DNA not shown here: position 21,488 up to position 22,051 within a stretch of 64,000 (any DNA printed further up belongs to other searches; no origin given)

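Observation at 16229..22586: Compact polyprenyl-phosphate/GT-C glycosylation module: DPM1-like GT2 + LAB_N + two divergent GT-C enzymes + DUF2079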

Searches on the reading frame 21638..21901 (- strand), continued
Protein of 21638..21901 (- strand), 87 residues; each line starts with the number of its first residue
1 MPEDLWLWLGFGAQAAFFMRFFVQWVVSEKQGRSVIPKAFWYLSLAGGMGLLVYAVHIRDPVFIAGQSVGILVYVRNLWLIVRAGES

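Call 57: search_protein_families(library=pfam, alignment_id=A3, max_evalue=0.001)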
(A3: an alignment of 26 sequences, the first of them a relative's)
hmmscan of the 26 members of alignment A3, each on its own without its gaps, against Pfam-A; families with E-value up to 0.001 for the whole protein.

A. member 1, L060:10303-12120:+ (605 aa): 2 families
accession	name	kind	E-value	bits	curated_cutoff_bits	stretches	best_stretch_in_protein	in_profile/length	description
PF02366.24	PMT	-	5.5e-17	62.6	22.7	1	55-246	35-235/245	Dolichyl-phosphate-mannose-protein mannosyltransferase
PF13231.12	PMT_2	-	2.9e-15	57.3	26.1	1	81-242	2-158/160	Dolichyl-phosphate-mannose-protein mannosyltransferase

B. families by the number of members that match (of 26 scanned): 10 families
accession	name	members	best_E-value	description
PF13231.12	PMT_2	22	9e-27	Dolichyl-phosphate-mannose-protein mannosyltransferase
PF02366.24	PMT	8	6.5e-19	Dolichyl-phosphate-mannose-protein mannosyltransferase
PF18583.6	Arnt_C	2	5e-08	Aminoarabinose transferase C-terminal domain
PF03901.23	Glyco_transf_22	2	9.4e-06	Alg9-like mannosyltransferase family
PF07690.21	MFS_1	1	8e-36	Major Facilitator Superfamily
PF00083.30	Sugar_tr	1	4.6e-31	Sugar (and other) transporter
PF01654.22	Cyt_bd_oxida_I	1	1e-07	Cytochrome bd terminal oxidase subunit I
PF18800.6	Atthog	1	3.8e-05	Attenuator of Hedgehog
PF06197.19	DUF998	1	4e-05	Protein of unknown function (DUF998)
PF09594.16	GT87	1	0.00069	Glycosyltransferase family 87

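Call 58: search_protein_families(library=pfam, alignment_id=A4, max_evalue=0.001)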
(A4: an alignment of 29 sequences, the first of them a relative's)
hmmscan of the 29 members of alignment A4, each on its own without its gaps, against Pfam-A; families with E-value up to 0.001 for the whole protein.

A. member 1, L066:7926-9584:+ (552 aa): 2 families
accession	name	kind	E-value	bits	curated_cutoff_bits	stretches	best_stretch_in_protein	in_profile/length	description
PF02366.24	PMT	-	4.9e-28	98.8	22.7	1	10-235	10-245/245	Dolichyl-phosphate-mannose-protein mannosyltransferase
PF13231.12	PMT_2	-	4.5e-17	63.2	26.1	1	59-221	2-158/160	Dolichyl-phosphate-mannose-protein mannosyltransferase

B. families by the number of members that match (of 29 scanned): 5 families
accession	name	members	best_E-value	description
PF13231.12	PMT_2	21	6.5e-32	Dolichyl-phosphate-mannose-protein mannosyltransferase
PF02366.24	PMT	16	4.9e-28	Dolichyl-phosphate-mannose-protein mannosyltransferase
PF00528.27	BPD_transp_1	1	1.4e-20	Binding-protein-dependent transport system inner membrane component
PF01654.22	Cyt_bd_oxida_I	1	8.8e-05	Cytochrome bd terminal oxidase subunit I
PF18583.6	Arnt_C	1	0.00054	Aminoarabinose transferase C-terminal domain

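Call 71: search_protein_families(library=pfam, proteins=[L082:10317-11960:+, L082:11968-12789:+, L082:7584-8888:-, L023:10326-11636:-, L071:10279-11523:+, L071:6702-8339:+], max_evalue=0.001)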
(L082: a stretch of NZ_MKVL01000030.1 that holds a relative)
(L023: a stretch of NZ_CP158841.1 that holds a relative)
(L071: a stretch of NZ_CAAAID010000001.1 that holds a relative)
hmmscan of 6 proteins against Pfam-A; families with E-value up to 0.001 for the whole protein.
L082:10317-11960:+ (547 aa): 1 family
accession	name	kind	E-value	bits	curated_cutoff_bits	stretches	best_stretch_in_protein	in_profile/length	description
PF13231.12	PMT_2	-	8.6e-10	39.5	26.1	1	59-227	2-158/160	Dolichyl-phosphate-mannose-protein mannosyltransferase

L082:11968-12789:+ (273 aa): 2 families
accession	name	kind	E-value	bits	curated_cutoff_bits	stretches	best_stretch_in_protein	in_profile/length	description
PF01569.27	PAP2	-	6e-26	91.2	27.2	1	133-246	5-126/130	PAP2 superfamily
PF14378.12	PAP2_3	-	5.1e-06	26.9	27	1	158-239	106-189/190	PAP2 superfamily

L082:7584-8888:- (434 aa): 3 families
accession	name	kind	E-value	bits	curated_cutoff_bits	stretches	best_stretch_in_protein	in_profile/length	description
PF00579.31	tRNA-synt_1b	-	9.6e-75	252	21.1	1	53-345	6-292/292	tRNA synthetases class I (W and Y)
PF22421.1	SYY_C-terminal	-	2.8e-11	43.6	27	1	351-431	7-83/83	Tyrosine--tRNA ligase SYY-like C-terminal domain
PF01479.30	S4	-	1.4e-05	25.2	22.8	1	372-412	6-46/48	S4 domain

L023:10326-11636:- (436 aa): 4 families
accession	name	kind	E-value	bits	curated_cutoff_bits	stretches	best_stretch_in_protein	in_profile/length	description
PF03721.20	UDPG_MGDP_dh_N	-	4.1e-64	216.1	27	1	1-184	1-187/187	UDP-glucose/GDP-mannose dehydrogenase family, NAD binding domain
PF00984.24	UDPG_MGDP_dh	-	7.7e-36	122.5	25.4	1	201-293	1-93/94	UDP-glucose/GDP-mannose dehydrogenase family, central domain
PF03720.21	UDPG_MGDP_dh_C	-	1.5e-34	118.9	30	1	316-416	1-102/103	UDP-glucose/GDP-mannose dehydrogenase family, UDP binding domain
PF03446.21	NAD_binding_2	-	3.8e-05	24.2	21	0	2-137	1-109/161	NAD binding domain of 6-phosphogluconate dehydrogenase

L071:10279-11523:+ (414 aa): 0 families

L071:6702-8339:+ (545 aa): 1 family
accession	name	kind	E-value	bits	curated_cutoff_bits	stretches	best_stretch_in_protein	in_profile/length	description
PF13231.12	PMT_2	-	6e-11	43.2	26.1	1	61-226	2-159/160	Dolichyl-phosphate-mannose-protein mannosyltransferase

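Call 72: search_solved_structures(query=A2, max_evalue=10, show_alignments=3)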
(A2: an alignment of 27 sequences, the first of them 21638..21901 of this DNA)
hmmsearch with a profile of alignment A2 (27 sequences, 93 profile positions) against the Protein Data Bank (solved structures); distinct sequences matched with E-value up to 10: 2.
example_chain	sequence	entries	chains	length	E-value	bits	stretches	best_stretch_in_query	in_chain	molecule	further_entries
9kon_A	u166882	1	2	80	0.059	16.5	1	41-79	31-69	Sugar transporter SemiSWEET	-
4qnd_A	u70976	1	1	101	0.071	16.3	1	40-79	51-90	Chemical transport protein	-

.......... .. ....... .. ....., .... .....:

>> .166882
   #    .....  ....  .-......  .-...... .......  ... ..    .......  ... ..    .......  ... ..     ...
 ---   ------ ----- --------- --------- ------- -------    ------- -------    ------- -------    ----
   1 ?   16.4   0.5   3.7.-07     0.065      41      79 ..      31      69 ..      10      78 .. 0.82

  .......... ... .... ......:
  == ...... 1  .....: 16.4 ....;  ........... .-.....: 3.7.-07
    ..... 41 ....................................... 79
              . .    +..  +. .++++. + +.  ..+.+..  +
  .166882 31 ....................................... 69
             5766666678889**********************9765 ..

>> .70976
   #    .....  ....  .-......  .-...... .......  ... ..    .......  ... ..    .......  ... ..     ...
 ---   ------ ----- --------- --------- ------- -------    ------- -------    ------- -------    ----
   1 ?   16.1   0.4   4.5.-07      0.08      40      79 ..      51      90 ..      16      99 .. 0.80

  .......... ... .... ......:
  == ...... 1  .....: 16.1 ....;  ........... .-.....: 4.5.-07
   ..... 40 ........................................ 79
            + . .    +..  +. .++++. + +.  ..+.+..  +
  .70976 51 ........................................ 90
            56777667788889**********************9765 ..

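Call 79: find_encoding_contigs(protein=P0003, flank=5000, max_places=1)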
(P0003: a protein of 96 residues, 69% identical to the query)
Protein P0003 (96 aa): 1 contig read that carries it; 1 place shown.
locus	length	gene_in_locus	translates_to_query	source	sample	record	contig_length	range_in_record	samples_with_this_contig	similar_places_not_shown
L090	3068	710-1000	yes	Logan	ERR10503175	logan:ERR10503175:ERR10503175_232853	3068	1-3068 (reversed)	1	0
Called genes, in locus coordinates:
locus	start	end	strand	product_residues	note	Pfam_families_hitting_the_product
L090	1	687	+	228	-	?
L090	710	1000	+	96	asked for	PF07578:LAB_N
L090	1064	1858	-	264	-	-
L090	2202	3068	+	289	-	?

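Call 80: find_encoding_contigs(protein=P0005, flank=9000, max_places=1)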
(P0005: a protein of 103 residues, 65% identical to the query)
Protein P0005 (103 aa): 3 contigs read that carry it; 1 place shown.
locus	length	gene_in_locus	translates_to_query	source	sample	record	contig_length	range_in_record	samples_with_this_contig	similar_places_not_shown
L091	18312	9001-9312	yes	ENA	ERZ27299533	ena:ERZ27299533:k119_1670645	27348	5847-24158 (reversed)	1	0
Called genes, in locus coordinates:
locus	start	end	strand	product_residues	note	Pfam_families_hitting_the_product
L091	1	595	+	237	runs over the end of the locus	PF01281:Ribosomal_L9_N, PF03948:Ribosomal_L9_C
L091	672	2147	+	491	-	PF00772:DnaB, PF03796:DnaB_C, PF13481:AAA_25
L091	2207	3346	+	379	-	PF01168:Ala_racemase_N, PF00842:Ala_racemase_C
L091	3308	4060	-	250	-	PF01427:Peptidase_M15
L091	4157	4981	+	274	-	PF02405:MlaE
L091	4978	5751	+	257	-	PF00005:ABC_tran, PF13304:AAA_21 (faint)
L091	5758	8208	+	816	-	PF00912:Transgly, PF17092:PCB_OB, PF00905:Transpeptidase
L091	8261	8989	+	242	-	PF00535:Glycos_transf_2, PF13641:Glyco_tranf_2_3 (weak)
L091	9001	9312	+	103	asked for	PF07578:LAB_N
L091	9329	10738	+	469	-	PF13231:PMT_2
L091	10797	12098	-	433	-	PF04326:SLFN_AlbA_2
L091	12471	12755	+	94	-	-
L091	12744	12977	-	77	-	-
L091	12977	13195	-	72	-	PF05930:Phage_AlpA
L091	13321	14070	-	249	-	-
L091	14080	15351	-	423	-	PF13356:Arm-DNA-bind_3, PF22022:Phage_int_M, PF00589:Phage_integrase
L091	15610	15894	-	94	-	-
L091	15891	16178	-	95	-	-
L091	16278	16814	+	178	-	PF04073:tRNA_edit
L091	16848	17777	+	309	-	PF00085:Thioredoxin, PF13098:Thioredoxin_2 (weak), PF25060:ARM_TT21_2nd (faint), PF13428:TPR_14 (faint), PF14559:TPR_19, PF13432:TPR_16 (weak), PF14559:TPR_19 (weak), PF14561:TPR_20, +1 more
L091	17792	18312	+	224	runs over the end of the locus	PF02190:LON_substr_bdg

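Call 92: search_protein_families(library=pfam, proteins=[L031:8147-10294:+, L070:5685-7562:+, L064:9692-10285:+, L017:7957-9798:+, L028:4639-6162:+, L067:8317-9948:+, L052:8656-9963:+, L021:9200-10273:+, L014:7138-7866:+, L024:10484-11257:+], max_evalue=0.001)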
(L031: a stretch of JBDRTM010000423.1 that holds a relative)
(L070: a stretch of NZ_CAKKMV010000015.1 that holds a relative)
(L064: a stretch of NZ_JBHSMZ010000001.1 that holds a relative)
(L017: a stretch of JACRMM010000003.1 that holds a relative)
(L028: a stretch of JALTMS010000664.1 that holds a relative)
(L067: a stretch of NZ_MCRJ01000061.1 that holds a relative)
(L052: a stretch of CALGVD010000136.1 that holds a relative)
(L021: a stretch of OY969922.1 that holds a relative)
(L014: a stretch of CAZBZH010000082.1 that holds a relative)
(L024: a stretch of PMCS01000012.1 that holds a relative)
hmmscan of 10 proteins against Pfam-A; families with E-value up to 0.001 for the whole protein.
L031:8147-10294:+ (715 aa): 3 families
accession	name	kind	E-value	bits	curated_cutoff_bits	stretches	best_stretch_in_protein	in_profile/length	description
PF07578.16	LAB_N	-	6.1e-31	106.8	26.7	1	625-694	2-71/71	Lipid A Biosynthesis N-terminal domain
PF02366.24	PMT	-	4.1e-15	56.4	22.7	1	91-275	40-234/245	Dolichyl-phosphate-mannose-protein mannosyltransferase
PF13231.12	PMT_2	-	5.4e-12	46.6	26.1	1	112-271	2-160/160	Dolichyl-phosphate-mannose-protein mannosyltransferase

L070:5685-7562:+ (625 aa): 2 families
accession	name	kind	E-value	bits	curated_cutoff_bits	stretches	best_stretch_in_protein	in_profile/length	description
PF00535.33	Glycos_transf_2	-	4.8e-26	92.1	23.3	1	291-456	1-167/168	Glycosyl transferase family 2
PF13641.12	Glyco_tranf_2_3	-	3.8e-05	24.3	27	1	290-403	3-117/230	Glycosyltransferase like family 2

L064:9692-10285:+ (197 aa): 1 family
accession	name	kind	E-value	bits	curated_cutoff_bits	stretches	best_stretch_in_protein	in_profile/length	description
PF07578.16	LAB_N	-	6e-30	103.6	26.7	1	113-182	1-70/71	Lipid A Biosynthesis N-terminal domain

L017:7957-9798:+ (613 aa): 2 families
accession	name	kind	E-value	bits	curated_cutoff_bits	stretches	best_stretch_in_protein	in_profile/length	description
PF00535.33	Glycos_transf_2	-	5.3e-29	101.7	23.3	1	298-429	1-130/168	Glycosyl transferase family 2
PF13641.12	Glyco_tranf_2_3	-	7.9e-07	29.7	27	1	295-425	1-133/230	Glycosyltransferase like family 2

L028:4639-6162:+ (507 aa): 3 families
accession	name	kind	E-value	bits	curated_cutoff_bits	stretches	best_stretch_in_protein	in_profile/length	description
PF00535.33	Glycos_transf_2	-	1.9e-31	109.7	23.3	1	271-429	1-164/168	Glycosyl transferase family 2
PF13641.12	Glyco_tranf_2_3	-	7.9e-06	26.5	27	1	270-376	3-111/230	Glycosyltransferase like family 2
PF10111.15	Glyco_tranf_2_2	-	0.00048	20.1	27.3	1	271-362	1-92/276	Glycosyltransferase like family 2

L067:8317-9948:+ (543 aa): 4 families
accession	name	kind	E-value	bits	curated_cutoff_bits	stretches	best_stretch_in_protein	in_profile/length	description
PF01569.27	PAP2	-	1.8e-26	92.9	27.2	1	114-229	4-128/130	PAP2 superfamily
PF00535.33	Glycos_transf_2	-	3.1e-23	83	23.3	1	305-465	1-164/168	Glycosyl transferase family 2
PF14378.12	PAP2_3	-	3.1e-08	34.1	27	1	141-217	108-186/190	PAP2 superfamily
PF13641.12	Glyco_tranf_2_3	-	0.00012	22.6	27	1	304-412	3-115/230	Glycosyltransferase like family 2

L052:8656-9963:+ (435 aa): 2 families
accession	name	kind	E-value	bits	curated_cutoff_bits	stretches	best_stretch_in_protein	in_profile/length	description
PF00535.33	Glycos_transf_2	-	5.3e-25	88.7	23.3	1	206-356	1-158/168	Glycosyl transferase family 2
PF13704.12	Glyco_tranf_2_4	-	0.00063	20.6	27.5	0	234-294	20-81/98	Glycosyl transferase family 2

L021:9200-10273:+ (357 aa): 3 families
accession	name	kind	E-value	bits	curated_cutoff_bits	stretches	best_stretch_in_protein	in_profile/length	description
PF07578.16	LAB_N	-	2.3e-30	104.9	26.7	1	273-343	1-71/71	Lipid A Biosynthesis N-terminal domain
PF00535.33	Glycos_transf_2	-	1.9e-10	41.3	23.3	1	12-71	1-61/168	Glycosyl transferase family 2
PF13641.12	Glyco_tranf_2_3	-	0.00041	20.9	27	1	11-68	3-63/230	Glycosyltransferase like family 2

L014:7138-7866:+ (242 aa): 1 family
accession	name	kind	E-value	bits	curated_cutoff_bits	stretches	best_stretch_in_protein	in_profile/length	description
PF07578.16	LAB_N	-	2.1e-30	105.1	26.7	1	148-218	1-71/71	Lipid A Biosynthesis N-terminal domain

L024:10484-11257:+ (257 aa): 2 families
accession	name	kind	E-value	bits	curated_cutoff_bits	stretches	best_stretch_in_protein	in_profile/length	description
PF00535.33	Glycos_transf_2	-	3.5e-29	102.3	23.3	1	12-170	1-163/168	Glycosyl transferase family 2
PF10111.15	Glyco_tranf_2_2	-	0.00086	19.3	27.3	0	12-103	1-92/276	Glycosyltransferase like family 2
